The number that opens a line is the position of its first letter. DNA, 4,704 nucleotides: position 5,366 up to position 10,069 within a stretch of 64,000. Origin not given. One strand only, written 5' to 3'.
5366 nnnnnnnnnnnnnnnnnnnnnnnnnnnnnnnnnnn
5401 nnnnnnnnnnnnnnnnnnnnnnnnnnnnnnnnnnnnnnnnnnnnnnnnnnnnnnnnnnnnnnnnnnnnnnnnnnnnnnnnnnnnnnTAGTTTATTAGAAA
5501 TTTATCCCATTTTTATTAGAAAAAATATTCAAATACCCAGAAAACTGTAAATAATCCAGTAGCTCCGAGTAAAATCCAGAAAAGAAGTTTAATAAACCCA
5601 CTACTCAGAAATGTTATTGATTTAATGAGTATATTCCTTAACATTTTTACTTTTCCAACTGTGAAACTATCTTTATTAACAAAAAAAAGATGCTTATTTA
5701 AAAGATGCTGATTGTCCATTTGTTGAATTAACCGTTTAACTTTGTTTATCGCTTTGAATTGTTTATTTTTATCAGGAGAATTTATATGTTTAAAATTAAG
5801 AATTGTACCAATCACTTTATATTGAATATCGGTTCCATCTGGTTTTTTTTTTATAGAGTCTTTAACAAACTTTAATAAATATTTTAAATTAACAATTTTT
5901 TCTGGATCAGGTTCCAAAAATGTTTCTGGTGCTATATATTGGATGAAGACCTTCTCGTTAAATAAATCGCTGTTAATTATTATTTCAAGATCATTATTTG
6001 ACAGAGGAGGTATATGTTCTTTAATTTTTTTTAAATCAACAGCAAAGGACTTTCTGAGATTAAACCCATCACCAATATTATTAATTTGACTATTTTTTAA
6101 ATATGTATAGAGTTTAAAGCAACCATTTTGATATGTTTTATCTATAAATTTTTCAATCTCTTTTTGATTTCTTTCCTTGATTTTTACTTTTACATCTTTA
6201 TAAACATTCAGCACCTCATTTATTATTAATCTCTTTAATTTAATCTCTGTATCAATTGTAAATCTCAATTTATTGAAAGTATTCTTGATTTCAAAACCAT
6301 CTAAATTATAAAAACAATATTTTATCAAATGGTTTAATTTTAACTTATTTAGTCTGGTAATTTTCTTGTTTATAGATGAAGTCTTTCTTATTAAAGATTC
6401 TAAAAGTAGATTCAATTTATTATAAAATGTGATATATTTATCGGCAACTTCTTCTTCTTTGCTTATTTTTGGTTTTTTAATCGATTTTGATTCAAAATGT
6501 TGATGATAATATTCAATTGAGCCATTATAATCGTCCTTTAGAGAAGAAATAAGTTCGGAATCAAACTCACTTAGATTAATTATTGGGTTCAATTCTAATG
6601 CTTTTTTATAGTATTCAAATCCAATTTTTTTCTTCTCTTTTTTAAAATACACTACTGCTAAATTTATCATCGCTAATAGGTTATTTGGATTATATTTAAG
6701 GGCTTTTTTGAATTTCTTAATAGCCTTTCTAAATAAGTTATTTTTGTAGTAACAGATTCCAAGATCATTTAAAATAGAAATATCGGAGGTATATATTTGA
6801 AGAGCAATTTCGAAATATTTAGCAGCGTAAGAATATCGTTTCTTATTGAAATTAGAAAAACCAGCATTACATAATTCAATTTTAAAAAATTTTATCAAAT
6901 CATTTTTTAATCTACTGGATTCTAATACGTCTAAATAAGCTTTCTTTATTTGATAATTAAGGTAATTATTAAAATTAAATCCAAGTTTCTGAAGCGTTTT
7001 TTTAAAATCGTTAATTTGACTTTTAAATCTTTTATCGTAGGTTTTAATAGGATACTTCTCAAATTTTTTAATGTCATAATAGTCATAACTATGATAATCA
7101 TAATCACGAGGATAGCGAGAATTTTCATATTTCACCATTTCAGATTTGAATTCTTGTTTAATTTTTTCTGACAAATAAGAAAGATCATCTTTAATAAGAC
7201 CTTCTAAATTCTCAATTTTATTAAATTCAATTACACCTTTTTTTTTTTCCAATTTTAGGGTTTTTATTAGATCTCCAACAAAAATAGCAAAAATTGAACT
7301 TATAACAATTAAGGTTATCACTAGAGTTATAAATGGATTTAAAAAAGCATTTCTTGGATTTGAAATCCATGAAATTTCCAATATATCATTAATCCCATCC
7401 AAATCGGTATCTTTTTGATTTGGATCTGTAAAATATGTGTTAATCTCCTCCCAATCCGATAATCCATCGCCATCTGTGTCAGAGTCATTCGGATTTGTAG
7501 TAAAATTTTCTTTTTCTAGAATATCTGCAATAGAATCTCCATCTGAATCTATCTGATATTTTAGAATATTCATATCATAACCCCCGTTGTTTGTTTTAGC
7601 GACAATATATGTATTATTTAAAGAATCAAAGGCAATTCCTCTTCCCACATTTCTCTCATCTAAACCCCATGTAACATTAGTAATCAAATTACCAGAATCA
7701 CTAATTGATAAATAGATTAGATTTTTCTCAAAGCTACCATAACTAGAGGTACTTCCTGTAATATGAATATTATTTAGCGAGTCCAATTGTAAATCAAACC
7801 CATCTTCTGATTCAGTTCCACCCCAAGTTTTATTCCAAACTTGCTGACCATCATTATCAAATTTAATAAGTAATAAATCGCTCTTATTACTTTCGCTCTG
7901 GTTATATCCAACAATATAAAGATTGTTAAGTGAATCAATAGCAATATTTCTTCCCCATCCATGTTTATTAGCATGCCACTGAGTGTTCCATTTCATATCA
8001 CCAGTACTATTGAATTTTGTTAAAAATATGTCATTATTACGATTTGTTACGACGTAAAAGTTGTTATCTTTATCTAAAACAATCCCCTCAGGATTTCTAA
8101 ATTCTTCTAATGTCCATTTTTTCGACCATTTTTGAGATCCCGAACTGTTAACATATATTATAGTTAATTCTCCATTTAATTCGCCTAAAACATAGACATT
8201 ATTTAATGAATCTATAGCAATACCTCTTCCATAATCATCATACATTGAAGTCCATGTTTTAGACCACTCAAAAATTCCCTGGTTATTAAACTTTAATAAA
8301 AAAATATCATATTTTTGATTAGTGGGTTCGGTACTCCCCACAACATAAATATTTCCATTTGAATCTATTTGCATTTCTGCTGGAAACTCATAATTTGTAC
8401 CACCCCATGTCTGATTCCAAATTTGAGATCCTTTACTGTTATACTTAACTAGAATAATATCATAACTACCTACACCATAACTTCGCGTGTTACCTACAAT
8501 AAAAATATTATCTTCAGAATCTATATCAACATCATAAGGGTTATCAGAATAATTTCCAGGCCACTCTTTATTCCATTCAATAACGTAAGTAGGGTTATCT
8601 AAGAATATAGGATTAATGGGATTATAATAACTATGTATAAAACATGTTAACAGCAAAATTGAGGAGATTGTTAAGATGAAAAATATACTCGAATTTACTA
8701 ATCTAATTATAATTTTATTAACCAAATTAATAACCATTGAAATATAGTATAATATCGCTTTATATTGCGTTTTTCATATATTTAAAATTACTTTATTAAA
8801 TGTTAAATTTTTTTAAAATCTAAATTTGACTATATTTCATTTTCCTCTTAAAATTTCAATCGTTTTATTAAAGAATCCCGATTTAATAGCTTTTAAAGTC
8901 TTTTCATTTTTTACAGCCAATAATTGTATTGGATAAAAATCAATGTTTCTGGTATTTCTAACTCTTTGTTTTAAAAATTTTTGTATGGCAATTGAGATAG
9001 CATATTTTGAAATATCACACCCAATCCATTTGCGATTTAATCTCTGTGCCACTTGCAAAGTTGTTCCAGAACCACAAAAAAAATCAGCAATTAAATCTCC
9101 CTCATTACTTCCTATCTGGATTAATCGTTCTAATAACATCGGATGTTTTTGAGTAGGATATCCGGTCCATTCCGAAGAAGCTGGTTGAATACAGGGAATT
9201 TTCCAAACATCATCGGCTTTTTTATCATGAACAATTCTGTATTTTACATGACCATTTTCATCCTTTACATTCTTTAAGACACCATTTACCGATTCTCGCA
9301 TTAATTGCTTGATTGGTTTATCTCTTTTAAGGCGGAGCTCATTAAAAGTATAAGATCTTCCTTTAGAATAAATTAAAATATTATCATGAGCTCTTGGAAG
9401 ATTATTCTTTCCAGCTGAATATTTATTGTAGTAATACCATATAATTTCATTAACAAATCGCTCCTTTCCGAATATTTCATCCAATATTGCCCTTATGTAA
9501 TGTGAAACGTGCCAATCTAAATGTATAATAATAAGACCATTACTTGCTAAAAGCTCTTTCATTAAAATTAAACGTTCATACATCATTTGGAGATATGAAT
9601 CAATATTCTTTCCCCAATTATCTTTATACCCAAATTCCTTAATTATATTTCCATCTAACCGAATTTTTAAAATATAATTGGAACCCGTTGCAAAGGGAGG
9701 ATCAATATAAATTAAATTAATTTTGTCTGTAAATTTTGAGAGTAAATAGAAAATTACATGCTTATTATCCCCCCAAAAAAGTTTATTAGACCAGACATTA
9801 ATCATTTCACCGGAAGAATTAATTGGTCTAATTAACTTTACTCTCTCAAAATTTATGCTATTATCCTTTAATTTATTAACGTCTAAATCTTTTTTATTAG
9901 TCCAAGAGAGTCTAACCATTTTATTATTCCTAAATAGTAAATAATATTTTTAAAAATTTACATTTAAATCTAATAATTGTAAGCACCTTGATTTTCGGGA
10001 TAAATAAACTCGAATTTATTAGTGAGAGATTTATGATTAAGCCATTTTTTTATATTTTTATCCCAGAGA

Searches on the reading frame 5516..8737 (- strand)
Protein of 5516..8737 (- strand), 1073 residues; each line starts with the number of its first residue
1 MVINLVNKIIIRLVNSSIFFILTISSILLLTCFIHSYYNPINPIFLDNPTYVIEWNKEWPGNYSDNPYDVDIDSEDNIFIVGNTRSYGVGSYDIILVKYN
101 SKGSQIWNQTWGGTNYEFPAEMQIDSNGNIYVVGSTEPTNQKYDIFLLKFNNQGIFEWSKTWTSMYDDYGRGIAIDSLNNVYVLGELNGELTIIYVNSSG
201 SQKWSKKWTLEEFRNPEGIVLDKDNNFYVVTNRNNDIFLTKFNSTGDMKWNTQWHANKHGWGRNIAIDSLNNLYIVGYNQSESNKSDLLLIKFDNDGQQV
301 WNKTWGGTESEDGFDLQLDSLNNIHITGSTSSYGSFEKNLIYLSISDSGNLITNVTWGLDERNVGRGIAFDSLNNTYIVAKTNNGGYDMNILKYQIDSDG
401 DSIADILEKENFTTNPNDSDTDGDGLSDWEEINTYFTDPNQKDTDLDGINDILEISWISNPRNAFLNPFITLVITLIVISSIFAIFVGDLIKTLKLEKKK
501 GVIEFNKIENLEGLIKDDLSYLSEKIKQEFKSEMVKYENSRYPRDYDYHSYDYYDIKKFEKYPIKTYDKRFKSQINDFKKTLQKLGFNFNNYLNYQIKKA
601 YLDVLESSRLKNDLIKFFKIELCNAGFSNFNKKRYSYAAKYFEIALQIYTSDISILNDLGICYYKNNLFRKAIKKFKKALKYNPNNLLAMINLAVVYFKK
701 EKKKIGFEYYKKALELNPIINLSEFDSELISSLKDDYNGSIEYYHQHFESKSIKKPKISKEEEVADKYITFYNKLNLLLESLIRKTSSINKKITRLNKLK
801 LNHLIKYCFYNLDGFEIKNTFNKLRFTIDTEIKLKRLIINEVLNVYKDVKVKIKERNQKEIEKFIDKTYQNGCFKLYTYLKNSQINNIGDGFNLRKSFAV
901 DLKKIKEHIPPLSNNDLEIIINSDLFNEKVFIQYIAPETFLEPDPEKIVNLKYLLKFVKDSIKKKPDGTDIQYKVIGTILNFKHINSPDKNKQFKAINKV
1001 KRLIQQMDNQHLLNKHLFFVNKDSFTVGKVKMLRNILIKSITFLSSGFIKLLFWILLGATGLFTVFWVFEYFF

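Call 18: search_protein_families(library=pfam, proteins=[window:5516-8737:-], max_evalue=0.01)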
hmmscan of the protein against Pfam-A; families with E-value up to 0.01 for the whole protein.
window:5516-8737:- (1073 aa): 11 families
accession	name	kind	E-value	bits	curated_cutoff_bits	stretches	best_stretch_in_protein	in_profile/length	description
PF06739.17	SBBP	-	1.1e-22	80.1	20.5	5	166-186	11-31/38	Beta-propeller repeat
PF07719.23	TPR_2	-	4.4e-14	51.8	27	1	655-686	3-34/34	Tetratricopeptide repeat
PF00515.34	TPR_1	-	1.7e-12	47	27.8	2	655-686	3-34/34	Tetratricopeptide repeat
PF14559.12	TPR_19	-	2.3e-05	25.1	25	1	669-700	7-38/68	Tetratricopeptide repeat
PF13431.12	TPR_17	-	2.9e-05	24.4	24.4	0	676-700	2-26/34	Tetratricopeptide repeat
PF13424.12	TPR_12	-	4.2e-05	24.1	30.1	0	624-681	8-73/77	Tetratricopeptide repeat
PF13414.12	TPR_11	-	6.6e-05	23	26.8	1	663-700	4-41/42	TPR repeat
PF13432.12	TPR_16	-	0.0002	22.2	32.7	1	659-718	3-62/65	Tetratricopeptide repeat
PF18884.5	TSP3_bac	-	0.0002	21.5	25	1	420-441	1-21/22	Bacterial TSP3 repeat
PF13181.12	TPR_8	-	0.00055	20.3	25.7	0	689-718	3-32/34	Tetratricopeptide repeat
PF10282.15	Lactonase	-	0.0084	15.8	21.7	0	180-282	204-313/344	Lactonase, 7-bladed beta-propeller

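Call 19: search_protein_families(library=padloc, proteins=[window:5516-8737:-], max_evalue=0.01)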
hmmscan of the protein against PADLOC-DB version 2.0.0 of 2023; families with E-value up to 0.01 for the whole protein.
window:5516-8737:- (1073 aa): 0 families

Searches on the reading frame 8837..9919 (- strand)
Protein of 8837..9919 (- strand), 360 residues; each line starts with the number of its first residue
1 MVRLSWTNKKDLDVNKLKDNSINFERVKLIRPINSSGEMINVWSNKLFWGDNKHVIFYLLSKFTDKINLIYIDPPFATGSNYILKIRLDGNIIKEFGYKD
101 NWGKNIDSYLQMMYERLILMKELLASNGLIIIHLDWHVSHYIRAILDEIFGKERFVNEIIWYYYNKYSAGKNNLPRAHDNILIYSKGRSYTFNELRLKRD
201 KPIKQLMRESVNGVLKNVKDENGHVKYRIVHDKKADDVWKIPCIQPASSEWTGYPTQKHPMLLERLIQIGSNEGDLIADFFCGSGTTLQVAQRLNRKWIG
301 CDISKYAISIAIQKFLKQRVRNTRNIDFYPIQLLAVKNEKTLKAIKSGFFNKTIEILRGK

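Call 18: search_protein_families(library=pfam, proteins=[window:8837-9919:-], max_evalue=0.01)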
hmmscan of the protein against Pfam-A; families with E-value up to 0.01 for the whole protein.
window:8837-9919:- (360 aa): 3 families
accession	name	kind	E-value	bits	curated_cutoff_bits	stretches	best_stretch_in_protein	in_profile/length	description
PF01555.25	N6_N4_Mtase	-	2.2e-49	168.8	26.7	1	67-312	1-220/221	DNA methylase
PF08242.18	Methyltransf_12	-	0.00048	21.2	30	1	281-334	4-59/98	Methyltransferase domain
PF13649.12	Methyltransf_25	-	0.00091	20.3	27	1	277-326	1-48/97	Methyltransferase domain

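Call 19: search_protein_families(library=padloc, proteins=[window:8837-9919:-], max_evalue=0.01)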
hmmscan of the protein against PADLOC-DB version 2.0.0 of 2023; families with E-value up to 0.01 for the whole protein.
window:8837-9919:- (360 aa): 64 families (the best 25 are shown)
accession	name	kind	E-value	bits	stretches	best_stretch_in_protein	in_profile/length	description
PDLC03633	MTase_III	-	4.1e-65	218.6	1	43-317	76-355/616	Type III methyltransferase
PDLC03339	MTase_II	-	1.2e-60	203.4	1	65-345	21-300/399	Type II methyltransferase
PDLC03354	MTase_II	-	1.5e-58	196.8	2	42-199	58-219/425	Type II methyltransferase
PDLC03300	MTase_II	-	5.5e-46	155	1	66-318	30-279/302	Type II methyltransferase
PDLC03636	MTase_III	-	6.5e-41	138.7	2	36-195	38-183/575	Type III methyltransferase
PDLC03644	MTase_III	-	2.5e-40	136.7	2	38-230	32-221/542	Type III methyltransferase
PDLC03635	MTase_III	-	4.2e-40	136.1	2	45-222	219-377/708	Type III methyltransferase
PDLC03638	MTase_III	-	7e-38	128.5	2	49-196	385-518/816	Type III methyltransferase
PDLC03371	MTase_II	-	1.2e-35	121.3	1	57-318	19-255/260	Type II methyltransferase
PDLC03634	MTase_III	-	7.4e-35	118.9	2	27-228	77-287/621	Type III methyltransferase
PDLC03299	MTase_II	-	4.5e-30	103.1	1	63-316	29-258/296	Type II methyltransferase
PDLC03641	MTase_III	-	1.7e-28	97.6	3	108-206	183-272/657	Type III methyltransferase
PDLC03640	MTase_III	-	5.3e-23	79.2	2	33-188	32-200/654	Type III methyltransferase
PDLC03637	MTase_III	-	1.4e-21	74.7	1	30-187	107-264/513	Type III methyltransferase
PDLC03632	MTase_III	-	2.9e-21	73.2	2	42-188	160-319/983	Type III methyltransferase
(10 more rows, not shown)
